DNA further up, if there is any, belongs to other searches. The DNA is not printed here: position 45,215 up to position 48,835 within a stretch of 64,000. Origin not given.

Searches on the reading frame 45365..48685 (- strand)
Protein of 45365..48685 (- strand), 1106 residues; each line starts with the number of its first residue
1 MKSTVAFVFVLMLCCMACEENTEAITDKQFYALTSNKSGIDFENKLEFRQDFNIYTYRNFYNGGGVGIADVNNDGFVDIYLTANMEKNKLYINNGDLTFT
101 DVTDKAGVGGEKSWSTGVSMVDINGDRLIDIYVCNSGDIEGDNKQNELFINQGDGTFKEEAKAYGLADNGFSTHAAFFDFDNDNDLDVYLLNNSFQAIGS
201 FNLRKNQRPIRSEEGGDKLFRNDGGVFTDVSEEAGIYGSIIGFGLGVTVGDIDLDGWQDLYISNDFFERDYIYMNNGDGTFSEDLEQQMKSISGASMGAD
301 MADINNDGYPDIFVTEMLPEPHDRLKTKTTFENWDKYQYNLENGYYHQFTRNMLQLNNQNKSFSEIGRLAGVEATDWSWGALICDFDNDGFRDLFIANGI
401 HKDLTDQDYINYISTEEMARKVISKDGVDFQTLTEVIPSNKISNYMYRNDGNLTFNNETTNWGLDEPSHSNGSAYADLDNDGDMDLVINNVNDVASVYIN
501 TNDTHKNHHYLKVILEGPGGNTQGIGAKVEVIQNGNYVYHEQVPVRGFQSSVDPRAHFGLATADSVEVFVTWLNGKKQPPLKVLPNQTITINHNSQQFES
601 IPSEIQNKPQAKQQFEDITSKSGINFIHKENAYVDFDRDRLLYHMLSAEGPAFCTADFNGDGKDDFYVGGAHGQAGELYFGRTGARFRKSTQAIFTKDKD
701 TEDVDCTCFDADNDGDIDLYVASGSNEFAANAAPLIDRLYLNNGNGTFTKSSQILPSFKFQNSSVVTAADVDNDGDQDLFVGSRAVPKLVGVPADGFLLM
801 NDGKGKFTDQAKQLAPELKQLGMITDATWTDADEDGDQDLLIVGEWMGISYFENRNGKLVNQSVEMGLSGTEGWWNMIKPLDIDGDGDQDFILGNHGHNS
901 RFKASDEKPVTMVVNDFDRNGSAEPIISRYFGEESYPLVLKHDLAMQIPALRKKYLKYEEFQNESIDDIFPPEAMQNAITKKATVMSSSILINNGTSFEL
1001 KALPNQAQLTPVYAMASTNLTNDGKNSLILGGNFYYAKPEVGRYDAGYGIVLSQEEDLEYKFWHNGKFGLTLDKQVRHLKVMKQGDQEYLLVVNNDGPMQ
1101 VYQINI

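Call 78: search_protein_families(library=pfam, proteins=[window:45365-48685:-], max_evalue=0.00001)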
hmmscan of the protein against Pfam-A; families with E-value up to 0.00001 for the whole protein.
window:45365-48685:- (1106 aa): 3 families
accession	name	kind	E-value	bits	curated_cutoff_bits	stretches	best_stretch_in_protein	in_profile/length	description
PF13517.12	FG-GAP_3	-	1.2e-74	247.2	26.9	7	710-781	1-61/61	FG-GAP-like repeat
PF01839.29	FG-GAP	-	1.2e-19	70.1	22.1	0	650-677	2-33/37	FG-GAP repeat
PF07593.17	UnbV_ASPIC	-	2.5e-15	56.5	23.4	1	524-590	1-68/68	ASPIC and UnbV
